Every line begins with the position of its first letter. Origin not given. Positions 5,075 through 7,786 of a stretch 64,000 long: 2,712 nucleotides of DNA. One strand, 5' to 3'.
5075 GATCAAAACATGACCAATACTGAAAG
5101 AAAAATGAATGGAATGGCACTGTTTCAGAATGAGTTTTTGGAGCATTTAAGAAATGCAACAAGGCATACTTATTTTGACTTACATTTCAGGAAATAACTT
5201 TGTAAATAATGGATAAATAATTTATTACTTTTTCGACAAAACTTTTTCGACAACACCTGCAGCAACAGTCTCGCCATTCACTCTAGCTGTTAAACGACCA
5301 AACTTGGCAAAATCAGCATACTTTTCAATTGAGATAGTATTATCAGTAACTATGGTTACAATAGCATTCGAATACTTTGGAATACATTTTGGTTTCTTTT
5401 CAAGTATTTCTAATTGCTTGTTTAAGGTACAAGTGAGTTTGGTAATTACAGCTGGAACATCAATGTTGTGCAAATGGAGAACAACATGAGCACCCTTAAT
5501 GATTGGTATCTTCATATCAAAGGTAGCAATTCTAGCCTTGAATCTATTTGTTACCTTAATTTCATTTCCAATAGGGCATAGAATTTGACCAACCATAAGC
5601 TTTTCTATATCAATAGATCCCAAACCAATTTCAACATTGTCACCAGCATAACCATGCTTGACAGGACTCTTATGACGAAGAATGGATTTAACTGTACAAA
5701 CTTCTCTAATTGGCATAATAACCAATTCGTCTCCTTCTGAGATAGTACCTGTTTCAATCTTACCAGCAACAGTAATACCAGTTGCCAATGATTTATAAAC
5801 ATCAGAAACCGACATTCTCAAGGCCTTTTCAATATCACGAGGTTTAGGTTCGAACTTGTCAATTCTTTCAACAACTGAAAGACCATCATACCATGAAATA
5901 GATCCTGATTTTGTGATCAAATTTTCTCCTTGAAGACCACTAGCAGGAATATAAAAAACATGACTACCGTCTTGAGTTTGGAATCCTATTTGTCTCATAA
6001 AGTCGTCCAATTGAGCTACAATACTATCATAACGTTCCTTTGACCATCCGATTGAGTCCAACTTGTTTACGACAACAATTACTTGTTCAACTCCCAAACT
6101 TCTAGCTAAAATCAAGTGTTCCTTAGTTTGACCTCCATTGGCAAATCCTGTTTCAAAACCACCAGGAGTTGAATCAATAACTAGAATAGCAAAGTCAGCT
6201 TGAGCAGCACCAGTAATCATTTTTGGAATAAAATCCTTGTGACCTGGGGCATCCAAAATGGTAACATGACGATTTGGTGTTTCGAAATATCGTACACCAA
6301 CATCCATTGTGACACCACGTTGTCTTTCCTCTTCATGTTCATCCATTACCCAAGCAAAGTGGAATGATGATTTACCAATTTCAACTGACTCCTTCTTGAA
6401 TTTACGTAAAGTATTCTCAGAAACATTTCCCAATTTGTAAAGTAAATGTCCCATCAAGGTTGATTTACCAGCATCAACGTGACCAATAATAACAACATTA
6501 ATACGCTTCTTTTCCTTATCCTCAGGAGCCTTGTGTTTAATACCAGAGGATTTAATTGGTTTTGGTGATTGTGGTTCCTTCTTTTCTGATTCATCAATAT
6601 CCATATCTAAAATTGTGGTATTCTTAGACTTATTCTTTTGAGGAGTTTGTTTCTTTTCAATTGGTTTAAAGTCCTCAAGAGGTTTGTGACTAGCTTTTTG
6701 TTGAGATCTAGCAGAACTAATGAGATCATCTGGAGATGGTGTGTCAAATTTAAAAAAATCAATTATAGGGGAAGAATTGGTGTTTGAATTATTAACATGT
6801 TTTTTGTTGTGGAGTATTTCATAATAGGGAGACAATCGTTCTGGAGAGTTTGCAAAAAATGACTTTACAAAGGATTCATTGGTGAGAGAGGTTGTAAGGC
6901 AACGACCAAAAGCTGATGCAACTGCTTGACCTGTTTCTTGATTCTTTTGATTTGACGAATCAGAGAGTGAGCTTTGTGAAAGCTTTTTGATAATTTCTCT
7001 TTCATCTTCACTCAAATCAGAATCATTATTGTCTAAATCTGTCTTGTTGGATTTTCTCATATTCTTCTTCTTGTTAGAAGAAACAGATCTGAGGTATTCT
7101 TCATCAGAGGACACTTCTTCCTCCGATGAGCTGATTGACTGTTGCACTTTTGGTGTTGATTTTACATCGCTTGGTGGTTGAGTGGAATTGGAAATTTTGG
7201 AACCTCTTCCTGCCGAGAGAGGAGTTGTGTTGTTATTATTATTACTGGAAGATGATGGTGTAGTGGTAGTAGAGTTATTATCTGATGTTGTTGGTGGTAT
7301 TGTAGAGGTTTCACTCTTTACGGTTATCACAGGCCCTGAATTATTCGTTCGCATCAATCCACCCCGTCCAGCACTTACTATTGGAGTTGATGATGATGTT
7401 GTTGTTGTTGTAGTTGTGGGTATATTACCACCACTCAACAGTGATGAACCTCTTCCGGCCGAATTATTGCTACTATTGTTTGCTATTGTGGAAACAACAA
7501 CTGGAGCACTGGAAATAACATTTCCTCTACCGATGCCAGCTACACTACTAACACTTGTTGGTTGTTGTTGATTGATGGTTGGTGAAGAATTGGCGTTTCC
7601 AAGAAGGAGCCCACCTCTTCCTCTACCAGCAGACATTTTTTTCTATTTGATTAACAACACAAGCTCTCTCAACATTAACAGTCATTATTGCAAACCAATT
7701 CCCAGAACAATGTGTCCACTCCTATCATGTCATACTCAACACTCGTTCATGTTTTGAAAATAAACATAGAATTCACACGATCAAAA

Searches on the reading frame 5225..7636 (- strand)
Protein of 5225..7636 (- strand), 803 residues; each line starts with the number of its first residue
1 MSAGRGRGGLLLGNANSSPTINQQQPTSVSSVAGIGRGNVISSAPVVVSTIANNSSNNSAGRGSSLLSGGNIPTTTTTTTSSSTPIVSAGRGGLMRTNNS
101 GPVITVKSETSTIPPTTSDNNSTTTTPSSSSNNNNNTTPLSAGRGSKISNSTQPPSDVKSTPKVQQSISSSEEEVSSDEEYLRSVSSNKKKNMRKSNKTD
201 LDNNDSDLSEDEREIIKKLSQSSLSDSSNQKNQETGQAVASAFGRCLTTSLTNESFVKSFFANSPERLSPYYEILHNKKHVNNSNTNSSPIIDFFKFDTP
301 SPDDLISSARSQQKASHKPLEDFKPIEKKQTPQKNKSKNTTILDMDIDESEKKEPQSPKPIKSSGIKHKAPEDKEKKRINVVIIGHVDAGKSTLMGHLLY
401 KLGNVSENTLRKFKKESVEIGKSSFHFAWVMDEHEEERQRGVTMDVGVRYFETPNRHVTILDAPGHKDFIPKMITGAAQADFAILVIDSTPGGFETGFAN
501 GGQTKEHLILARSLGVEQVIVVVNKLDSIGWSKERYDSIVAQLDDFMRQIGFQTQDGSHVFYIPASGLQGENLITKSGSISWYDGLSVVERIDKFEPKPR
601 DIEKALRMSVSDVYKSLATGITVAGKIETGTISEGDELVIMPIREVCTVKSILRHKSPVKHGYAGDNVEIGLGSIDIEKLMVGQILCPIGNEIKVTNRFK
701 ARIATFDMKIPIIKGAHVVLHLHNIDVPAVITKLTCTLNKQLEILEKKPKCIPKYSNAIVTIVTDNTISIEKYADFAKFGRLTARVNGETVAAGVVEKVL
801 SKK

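Call 12: find_encoding_contigs(protein=window:5225-7636:-, flank=2000, max_places=3)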
Protein window:5225-7636:- (803 aa): no gene with exactly this product is on record in the collection.
